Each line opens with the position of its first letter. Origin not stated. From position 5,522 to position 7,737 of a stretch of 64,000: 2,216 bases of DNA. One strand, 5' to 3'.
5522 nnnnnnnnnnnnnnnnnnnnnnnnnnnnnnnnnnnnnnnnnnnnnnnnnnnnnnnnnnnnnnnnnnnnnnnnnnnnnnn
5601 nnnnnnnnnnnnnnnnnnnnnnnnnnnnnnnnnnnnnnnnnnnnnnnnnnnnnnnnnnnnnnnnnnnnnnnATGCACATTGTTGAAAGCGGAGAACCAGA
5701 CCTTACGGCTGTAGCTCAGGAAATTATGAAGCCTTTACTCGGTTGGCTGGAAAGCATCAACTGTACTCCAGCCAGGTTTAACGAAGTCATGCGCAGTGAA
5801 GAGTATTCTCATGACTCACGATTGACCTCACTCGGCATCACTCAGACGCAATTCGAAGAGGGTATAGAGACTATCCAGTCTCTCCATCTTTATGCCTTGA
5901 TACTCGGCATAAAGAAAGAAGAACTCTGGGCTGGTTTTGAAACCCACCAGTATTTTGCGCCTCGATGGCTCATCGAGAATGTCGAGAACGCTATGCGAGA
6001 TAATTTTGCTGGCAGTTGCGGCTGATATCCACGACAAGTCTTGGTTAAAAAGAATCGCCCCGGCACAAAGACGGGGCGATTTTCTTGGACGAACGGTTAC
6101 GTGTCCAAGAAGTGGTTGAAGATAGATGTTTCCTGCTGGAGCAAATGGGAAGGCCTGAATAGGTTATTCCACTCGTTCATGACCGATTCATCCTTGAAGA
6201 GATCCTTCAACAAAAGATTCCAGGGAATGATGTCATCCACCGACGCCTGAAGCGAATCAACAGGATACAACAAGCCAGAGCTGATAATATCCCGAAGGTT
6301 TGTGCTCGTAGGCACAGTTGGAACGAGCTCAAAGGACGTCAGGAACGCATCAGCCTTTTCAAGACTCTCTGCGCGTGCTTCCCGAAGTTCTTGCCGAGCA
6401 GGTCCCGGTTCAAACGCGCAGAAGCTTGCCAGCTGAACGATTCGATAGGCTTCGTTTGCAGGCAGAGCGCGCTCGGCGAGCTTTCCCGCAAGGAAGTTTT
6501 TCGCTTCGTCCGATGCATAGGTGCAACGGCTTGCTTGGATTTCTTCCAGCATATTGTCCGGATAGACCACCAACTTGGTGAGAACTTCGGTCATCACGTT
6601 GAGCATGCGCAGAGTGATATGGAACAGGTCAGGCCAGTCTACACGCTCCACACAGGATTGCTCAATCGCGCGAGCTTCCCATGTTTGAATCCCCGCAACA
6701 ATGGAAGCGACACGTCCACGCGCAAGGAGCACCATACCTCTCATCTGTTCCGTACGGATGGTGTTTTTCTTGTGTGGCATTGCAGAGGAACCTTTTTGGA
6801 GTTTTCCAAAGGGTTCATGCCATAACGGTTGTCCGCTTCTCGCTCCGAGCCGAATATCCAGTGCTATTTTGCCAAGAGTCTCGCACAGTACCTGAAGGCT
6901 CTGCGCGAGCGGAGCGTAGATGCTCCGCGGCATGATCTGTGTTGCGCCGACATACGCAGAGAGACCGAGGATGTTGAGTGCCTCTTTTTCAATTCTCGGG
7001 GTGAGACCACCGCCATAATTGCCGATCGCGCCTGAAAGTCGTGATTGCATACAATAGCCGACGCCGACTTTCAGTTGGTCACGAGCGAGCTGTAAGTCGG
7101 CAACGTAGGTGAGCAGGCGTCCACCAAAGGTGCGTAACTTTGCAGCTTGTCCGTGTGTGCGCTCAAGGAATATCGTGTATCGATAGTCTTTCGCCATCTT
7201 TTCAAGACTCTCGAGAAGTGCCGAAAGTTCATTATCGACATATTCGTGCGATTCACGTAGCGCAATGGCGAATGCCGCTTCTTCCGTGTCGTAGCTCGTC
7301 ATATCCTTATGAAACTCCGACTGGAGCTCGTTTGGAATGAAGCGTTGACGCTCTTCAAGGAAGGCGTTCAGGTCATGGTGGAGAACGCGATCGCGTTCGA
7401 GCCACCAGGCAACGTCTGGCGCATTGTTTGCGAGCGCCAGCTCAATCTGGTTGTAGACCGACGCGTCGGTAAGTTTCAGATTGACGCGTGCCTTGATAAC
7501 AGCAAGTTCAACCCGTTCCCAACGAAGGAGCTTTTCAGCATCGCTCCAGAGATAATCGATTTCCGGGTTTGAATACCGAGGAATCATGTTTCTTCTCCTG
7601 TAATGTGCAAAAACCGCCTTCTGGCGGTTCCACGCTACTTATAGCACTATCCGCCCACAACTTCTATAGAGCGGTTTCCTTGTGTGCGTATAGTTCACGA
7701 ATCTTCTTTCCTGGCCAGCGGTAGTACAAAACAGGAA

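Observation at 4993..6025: lexA - Y-family polymerase SOS cassette: operator inside a near-leaderless lexA promoter and shared with a divergent gene of unknown function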

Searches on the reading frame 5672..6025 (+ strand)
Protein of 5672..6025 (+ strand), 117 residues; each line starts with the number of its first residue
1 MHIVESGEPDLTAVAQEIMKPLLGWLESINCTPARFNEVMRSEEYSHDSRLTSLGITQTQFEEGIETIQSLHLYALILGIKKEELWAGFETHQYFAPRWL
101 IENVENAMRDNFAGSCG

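Call 3: search_protein_families(library=pfam, proteins=[window:5672-6025:+], max_evalue=0.01)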
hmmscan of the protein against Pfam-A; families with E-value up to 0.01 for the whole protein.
window:5672-6025:+ (117 aa): 0 families

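Call 6: search_protein_families(library=ncbifam, proteins=[window:5672-6025:+], max_evalue=0.1)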
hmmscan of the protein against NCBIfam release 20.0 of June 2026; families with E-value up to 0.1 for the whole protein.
window:5672-6025:+ (117 aa): 0 families

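Call 8: search_solved_structures(query=window:5672-6025:+, max_evalue=10)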
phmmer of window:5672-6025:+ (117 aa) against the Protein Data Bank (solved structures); distinct sequences matched with E-value up to 10: 3.
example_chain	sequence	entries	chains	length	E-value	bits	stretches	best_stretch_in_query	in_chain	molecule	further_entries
5h4p_z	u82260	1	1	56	0.082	16.3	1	48-93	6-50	Cytoplasmic 60S subunit biogenesis factor REH1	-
7lsd_A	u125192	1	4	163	0.18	15.2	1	24-100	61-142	miRFP718nano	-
6qik_z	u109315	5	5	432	1.3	12.4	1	46-93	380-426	Cytoplasmic 60S subunit biogenesis factor REH1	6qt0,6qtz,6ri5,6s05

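Call 9: find_homologous_proteins(query=window:5672-6025:+, max_evalue=0.001)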
Query window:5672-6025:+ (117 aa): 2 proteins with E <= 0.001 among 4 candidates.
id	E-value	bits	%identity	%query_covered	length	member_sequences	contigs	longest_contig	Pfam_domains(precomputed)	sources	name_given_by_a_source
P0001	4.1e-73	261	100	100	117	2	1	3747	-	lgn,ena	-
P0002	1.0e-36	143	57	97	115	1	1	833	-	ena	-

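Call 19: search_protein_representatives(alignment_id=A1)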
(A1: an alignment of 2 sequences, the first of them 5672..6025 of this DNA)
Query: 2 sequences, 117 profile positions. Proteins with E-value up to 0.001 (for the whole library): 5; up to 1e-10: 5; up to 1e-30: 2. The best 5 are listed.
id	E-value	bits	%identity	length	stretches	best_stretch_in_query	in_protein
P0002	1.7e-65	234.6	-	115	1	1-114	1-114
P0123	1.2e-37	144.8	-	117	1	1-117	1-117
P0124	3.2e-28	114.4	-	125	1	8-116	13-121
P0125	1.1e-24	103.0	-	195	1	5-114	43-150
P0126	3.0e-20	88.7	-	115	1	15-113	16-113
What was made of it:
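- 5672..6025 (+): 117-aa all-helical protein of a very rare family. It is a lineage-specific insertion, with purB, between the RND transporter gene and lexA, and is probably not part of the SOS cassette. 2 hits among 5.8 billion proteins (call 9) and 5 clusters among 1.84 billion representatives (call 19).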

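Call 21: find_encoding_contigs(protein=P0002, flank=5000)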
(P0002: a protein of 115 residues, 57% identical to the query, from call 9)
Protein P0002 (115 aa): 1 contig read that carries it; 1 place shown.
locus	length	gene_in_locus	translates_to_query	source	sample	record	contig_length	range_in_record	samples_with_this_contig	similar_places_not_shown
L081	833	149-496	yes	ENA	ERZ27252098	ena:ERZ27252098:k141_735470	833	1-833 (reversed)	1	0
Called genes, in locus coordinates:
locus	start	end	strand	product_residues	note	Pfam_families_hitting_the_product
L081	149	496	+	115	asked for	-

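Call 22: find_encoding_contigs(protein=P0001, flank=5000)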
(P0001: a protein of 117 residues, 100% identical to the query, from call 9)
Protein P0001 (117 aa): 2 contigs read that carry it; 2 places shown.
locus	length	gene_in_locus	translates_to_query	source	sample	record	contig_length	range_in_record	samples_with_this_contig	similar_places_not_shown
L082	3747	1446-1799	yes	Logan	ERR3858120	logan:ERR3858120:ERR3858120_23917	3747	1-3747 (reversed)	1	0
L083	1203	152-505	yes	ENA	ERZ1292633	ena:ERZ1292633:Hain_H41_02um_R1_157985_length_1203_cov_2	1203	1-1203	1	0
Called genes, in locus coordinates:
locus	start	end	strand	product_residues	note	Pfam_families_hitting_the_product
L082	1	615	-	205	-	?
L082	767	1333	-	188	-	PF00717:Peptidase_S24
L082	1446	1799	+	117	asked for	-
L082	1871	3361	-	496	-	PF00206:Lyase_1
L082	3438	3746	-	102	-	?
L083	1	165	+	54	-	?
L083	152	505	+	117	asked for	-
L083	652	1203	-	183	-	?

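Call 25: search_protein_families(library=phrogs, proteins=[window:5672-6025:+], max_evalue=0.1)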
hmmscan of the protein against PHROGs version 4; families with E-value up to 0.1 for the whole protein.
window:5672-6025:+ (117 aa): 0 families

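Call 30: predict_structure(alignment_id=A2)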
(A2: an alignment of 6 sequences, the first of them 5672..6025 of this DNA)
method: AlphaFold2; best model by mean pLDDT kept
length: 117 residues; sequences in the alignment: 6
mean_pLDDT: 83.8   pTM: 0.69
mean pLDDT of the five models: 83.8, 83.2, 82.8, 81.0, 78.7
residues with pLDDT >= 90: 51; 70-90: 53; 50-70: 8; < 50: 5
segments of 3 or more residues with pLDDT < 50: 1-3
pLDDT, mean of each block of 10 residues (from residue 1): 55 79 93 92 86 92 90 89 90 88 83 62
secondary structure, 60 per line:
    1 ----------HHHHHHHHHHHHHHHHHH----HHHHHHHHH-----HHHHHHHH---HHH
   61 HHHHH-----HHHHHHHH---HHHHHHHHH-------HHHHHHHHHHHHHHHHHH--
elements in order: H11-28 H33-41 H47-54 H58-65 H71-78 H82-90 H98-115
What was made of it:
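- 5672..6025 (+): AlphaFold2 pLDDT 83.8, seven helices (call 30).
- The gene has no transmembrane or LysM features, unlike YneA/ChiZ-type division inhibitors (call 30).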

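Call 36: fold_search(model_id=the predicted structure, library=pdb)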
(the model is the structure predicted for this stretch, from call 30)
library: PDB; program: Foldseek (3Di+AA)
matches with E <= 10: 136; with E <= 0.001: 0
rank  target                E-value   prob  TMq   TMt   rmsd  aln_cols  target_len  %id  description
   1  4rgx_B                6.5e-01  0.18  0.24  0.21  15.7       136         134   15  Crystal Structure of Putative MarR Family Transcriptional Regulator HcaR from Acinetobacter sp. ADP complexed with 3,4 (released 2015-03-04)
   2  4aih_C                1.2e+00  0.14  0.25  0.23  16.5       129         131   11  Crystal structure of RovA from Yersinia in its free form (released 2012-09-12)
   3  5zyr_A                1.3e+00  0.15  0.26  0.11  14.8       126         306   10  Crystal structure of the reductase (C1) component of p-hydroxyphenylacetate 3-hydroxylase (HPAH) from Acinetobacter ba (released 2019-06-05)
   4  3s2w_G                1.3e+00  0.13  0.24  0.21  16.4       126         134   10  The crystal structure of a MarR transcriptional regulator from Methanosarcina mazei Go1 (released 2011-06-22)
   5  5aiq_A                1.5e+00  0.14  0.25  0.23  16.5       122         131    9  Crystal structure of ligand-free NadR (released 2016-03-02)
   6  1u2w_D                1.6e+00  0.21  0.30  0.36   5.4        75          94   17  Crystal Structure of the Staphylococcus aureus pI258 CadC (released 2005-07-12)
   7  3fm5_A                1.6e+00  0.10  0.25  0.23  16.4       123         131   15  X-ray crystal structure of transcriptional regulator (MarR family) from Rhodococcus sp. RHA1 (released 2009-02-03)
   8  3hse_B                1.7e+00  0.11  0.23  0.22  15.2       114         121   10  Crystal structure of Staphylococcus aureus protein SarZ in reduced form (released 2009-07-07)
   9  3bpx_A                1.8e+00  0.11  0.24  0.20  16.6       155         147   15  Crystal Structure of MarR (released 2008-05-20)
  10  4ejv_A                1.8e+00  0.08  0.22  0.19  15.7       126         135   10  Staphylococcus epidermidis TcaR in complex with chloramphenicol (released 2013-05-08)
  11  4aih_B                2.1e+00  0.12  0.26  0.23  16.2       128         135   10  Crystal structure of RovA from Yersinia in its free form (released 2012-09-12)
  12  4aih_E                2.2e+00  0.11  0.25  0.23  16.5       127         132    9  Crystal structure of RovA from Yersinia in its free form (released 2012-09-12)
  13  3oop                  2.3e+00  0.11  0.25  0.22  16.3       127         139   11  The structure of a protein with unknown function from Listeria innocua Clip11262 (released 2010-09-22)
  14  1s7o_B                2.3e+00  0.09  0.25  0.27  14.9        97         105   18  Crystal structure of putative DNA binding protein SP_1288 from Streptococcus pygenes (released 2004-06-29)
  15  8ik3_D                2.5e+00  0.06  0.22  0.11  16.0       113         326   15  Structure of Stimulator of interferon genes/ligand complex (released 2023-05-17)
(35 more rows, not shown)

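Call 49: find_encoding_contigs(protein=P0123, flank=4000)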
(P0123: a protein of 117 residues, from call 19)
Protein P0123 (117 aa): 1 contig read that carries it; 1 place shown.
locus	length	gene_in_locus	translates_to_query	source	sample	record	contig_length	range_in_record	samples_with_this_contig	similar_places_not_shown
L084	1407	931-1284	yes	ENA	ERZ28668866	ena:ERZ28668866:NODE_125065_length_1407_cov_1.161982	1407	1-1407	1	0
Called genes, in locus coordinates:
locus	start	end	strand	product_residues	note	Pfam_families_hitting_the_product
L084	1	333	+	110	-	?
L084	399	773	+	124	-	PF20409:SnoaL_5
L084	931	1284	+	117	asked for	-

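Call 50: find_encoding_contigs(protein=P0124, flank=4000)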
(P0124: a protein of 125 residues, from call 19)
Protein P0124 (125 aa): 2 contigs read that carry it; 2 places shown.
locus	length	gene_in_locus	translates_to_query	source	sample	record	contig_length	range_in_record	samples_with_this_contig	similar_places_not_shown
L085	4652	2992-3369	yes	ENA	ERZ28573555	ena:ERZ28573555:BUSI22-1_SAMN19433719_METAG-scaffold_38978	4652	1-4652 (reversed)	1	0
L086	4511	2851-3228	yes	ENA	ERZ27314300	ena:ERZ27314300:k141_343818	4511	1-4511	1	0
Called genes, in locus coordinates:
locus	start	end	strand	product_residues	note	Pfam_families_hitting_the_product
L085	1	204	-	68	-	?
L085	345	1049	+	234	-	-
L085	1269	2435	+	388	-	PF02661:Fic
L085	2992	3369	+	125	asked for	-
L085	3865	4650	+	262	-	?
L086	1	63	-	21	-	?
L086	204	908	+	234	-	-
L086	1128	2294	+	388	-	PF02661:Fic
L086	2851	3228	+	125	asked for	-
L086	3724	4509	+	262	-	?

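Call 51: find_encoding_contigs(protein=P0125, flank=4000)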
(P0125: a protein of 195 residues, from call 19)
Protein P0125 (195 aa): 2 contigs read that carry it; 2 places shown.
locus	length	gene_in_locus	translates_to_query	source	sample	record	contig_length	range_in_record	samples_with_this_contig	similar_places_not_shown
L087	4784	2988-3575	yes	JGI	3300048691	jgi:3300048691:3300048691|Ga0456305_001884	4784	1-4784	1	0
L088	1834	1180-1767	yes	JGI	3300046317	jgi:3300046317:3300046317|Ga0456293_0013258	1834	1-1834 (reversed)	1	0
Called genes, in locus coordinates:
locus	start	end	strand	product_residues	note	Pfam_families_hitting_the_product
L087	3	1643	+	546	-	?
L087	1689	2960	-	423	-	PF00587:tRNA-synt_2b, PF03129:HGTP_anticodon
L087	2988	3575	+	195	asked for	-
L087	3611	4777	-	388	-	PF13196:DUF4012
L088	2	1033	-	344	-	?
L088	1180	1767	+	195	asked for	-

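Call 52: find_encoding_contigs(protein=P0126, flank=4000)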
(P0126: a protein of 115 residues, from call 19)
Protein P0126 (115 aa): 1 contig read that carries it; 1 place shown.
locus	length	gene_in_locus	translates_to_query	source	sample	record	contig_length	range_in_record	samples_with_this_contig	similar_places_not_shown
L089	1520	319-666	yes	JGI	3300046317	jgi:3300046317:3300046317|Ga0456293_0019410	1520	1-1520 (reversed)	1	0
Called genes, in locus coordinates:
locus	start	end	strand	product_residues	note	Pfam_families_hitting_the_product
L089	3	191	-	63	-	?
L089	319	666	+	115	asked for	-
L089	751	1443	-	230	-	-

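Call 73: search_solved_structures(query=A2, max_evalue=10)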
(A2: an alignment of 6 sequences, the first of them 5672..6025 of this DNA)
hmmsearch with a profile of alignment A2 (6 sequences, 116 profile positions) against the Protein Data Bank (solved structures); distinct sequences matched with E-value up to 10: 7.
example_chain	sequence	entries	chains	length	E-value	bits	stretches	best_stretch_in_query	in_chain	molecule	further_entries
7cq2_C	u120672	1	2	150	0.13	15.7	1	32-80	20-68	SLX4 isoform 1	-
7cq4_B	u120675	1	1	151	0.13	15.6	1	32-80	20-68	SLX4 isoform 1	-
1lli_A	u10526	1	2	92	0.17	15.2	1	45-83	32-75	PROTEIN (LAMBDA REPRESSOR)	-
1lmb_3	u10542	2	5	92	0.42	14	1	46-83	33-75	PROTEIN (LAMBDA REPRESSOR) | LAMBDA REPRESSOR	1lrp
1rio_A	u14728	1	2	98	0.48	13.8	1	46-83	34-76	Repressor protein CI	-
2dpm_A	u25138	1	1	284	0.51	13.7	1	12-90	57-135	PROTEIN (ADENINE-SPECIFIC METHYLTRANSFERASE DPNII 1)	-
8tac_A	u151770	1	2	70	0.64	13.4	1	31-64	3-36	DBP48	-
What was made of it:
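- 5672..6025 (+): Profile against PDB: lambda cI N-terminal domain at E 0.17 (call 73).
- Tried and rejected: PDB sequence and profile searches gave only E >= 0.08 (calls 8, 73).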

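Call 74: search_protein_families(library=pfam, alignment_id=A2, max_evalue=1)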
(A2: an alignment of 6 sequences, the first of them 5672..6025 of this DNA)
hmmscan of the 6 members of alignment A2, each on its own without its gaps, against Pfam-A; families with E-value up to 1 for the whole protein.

A. member 1, window:5672-6025:+ (117 aa): 0 families

B. families by the number of members that match (of 6 scanned): 2 families
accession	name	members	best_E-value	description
PF19495.4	DUF6030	1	0.1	Family of unknown function (DUF6030)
PF15943.11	YdaS_toxin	1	0.19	Bacterial toxin YdaS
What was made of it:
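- Tried and rejected: Pfam, NCBIfam and PHROGs gave nothing (calls 3, 6, 25, 74).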

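Call 76: fold_search(model_id=the predicted structure, library=viral)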
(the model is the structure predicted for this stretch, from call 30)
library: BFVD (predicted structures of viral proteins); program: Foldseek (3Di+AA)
matches with E <= 10: 260; with E <= 0.001: 0
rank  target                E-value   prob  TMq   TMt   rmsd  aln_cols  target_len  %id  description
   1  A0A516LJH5            5.1e-01  0.21  0.25  0.21  15.6       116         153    9  (no name in the UniProt tables at hand)
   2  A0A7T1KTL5            8.4e-01  0.14  0.25  0.23  16.8       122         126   18  (no name in the UniProt tables at hand)
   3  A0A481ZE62            1.0e+00  0.33  0.40  0.11  10.8       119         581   15  RNA polymerase N 8 kDa subunit [Pithovirus LCPAC404]
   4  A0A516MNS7            1.0e+00  0.15  0.25  0.21  13.4       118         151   14  (no name in the UniProt tables at hand)
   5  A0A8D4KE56            1.6e+00  0.12  0.26  0.18  15.0       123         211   18  (no name in the UniProt tables at hand)
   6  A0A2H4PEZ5            1.6e+00  0.13  0.23  0.28  11.6        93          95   13  Helix-turn-helix DNA binding protein [Gordonia phage BENtherdunthat]
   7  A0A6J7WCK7            1.6e+00  0.09  0.22  0.19  15.4       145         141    7  HipB Predicted transcriptional regulators [uncultured Caudovirales phage]
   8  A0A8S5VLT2            1.7e+00  0.07  0.19  0.14  12.6       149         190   12  (no name in the UniProt tables at hand)
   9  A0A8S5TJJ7            1.8e+00  0.08  0.21  0.22  15.2       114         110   17  Helix-turn-helix XRE-family like protein [Myoviridae sp. ctPJU6]
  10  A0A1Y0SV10            1.9e+00  0.13  0.28  0.22  15.4       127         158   13  Uncharacterized protein [Pseudomonas phage Noxifer]
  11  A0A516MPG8            1.9e+00  0.08  0.21  0.19  18.7       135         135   12  (no name in the UniProt tables at hand)
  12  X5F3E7                2.1e+00  0.13  0.26  0.30   8.9        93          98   17  Minor capsid protein VP2 (Fragment) [Merkel cell polyomavirus]
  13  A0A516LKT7            2.2e+00  0.08  0.22  0.22  13.7       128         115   13  (no name in the UniProt tables at hand)
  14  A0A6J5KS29            2.3e+00  0.10  0.22  0.16   9.8        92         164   15  Transcription factor WhiB [uncultured Caudovirales phage]
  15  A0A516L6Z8            2.3e+00  0.09  0.24  0.21  15.7       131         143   13  (no name in the UniProt tables at hand)
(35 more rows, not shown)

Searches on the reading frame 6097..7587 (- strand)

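Call 3: search_protein_families(library=pfam, proteins=[window:6097-7587:-], max_evalue=0.01)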
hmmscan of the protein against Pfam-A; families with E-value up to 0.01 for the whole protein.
window:6097-7587:- (496 aa): 1 family
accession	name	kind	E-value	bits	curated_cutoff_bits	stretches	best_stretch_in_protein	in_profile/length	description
PF00206.25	Lyase_1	-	1.4e-24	87.5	27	1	84-286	97-307/312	Lyase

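Call 6: search_protein_families(library=ncbifam, proteins=[window:6097-7587:-], max_evalue=0.1)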
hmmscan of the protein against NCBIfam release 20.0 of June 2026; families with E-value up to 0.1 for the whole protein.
window:6097-7587:- (496 aa): 18 families
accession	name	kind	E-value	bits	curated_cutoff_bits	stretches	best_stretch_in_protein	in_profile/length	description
TIGR00928.1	purB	equivalog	2.3e-75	254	326.2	1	1-396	1-391/436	adenylosuccinate lyase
NF006500.1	PRK08937.2-4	subfamily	2.5e-31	108.9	626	1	4-401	13-407/448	adenylosuccinate lyase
TIGR02426.1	protocat_pcaB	equivalog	2.9e-28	98.8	355.75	1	6-338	7-337/338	3-carboxy-cis,cis-muconate cycloisomerase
NF052536.2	CoM_syn_XcbD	exception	5.4e-27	94.6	600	1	5-374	14-384/443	3-sulfopropionylcysteine synthase XcbD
NF006764.0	PRK09285.1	equivalog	9.3e-23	80.3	446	1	56-352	76-380/456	adenylosuccinate lyase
NF006554.0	PRK09053.1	equivalog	1.7e-19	70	595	1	6-394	14-401/453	3-carboxy-cis,cis-muconate cycloisomerase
NF004631.0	PRK05975.1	equivalog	2.2e-17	63.1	371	1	9-300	19-302/352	3-carboxy-cis,cis-muconate cycloisomerase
NF052556.1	NtrsucLyaStm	equivalog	4.7e-11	42.2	650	1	92-371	112-402/466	nitrosuccinate lyase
TIGR00838.1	argH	equivalog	1e-09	38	279.5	1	82-413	91-412/455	argininosuccinate lyase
NF008909.0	PRK12273.1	subfamily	2.4e-07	30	510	1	100-283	145-336/474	aspartate ammonia-lyase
TIGR00839.1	aspA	equivalog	3.2e-07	29.7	681.2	1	99-297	139-345/468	aspartate ammonia-lyase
TIGR00979.1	fumC_II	equivalog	5.9e-06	25.3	664.75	1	92-287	131-335/458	class II fumarate hydratase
NF052535.1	CoM_syn_XcbC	exception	1e-05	24.5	575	1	103-366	116-376/495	2-phosphosulfolactate phosphatase XcbC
NF009089.0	PRK12425.1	equivalog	3.7e-05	22.8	840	1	96-283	136-332/464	class II fumarate hydratase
NF008964.0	PRK12308.1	equivalog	0.00011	20.8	657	1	99-402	110-406/624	argininosuccinate lyase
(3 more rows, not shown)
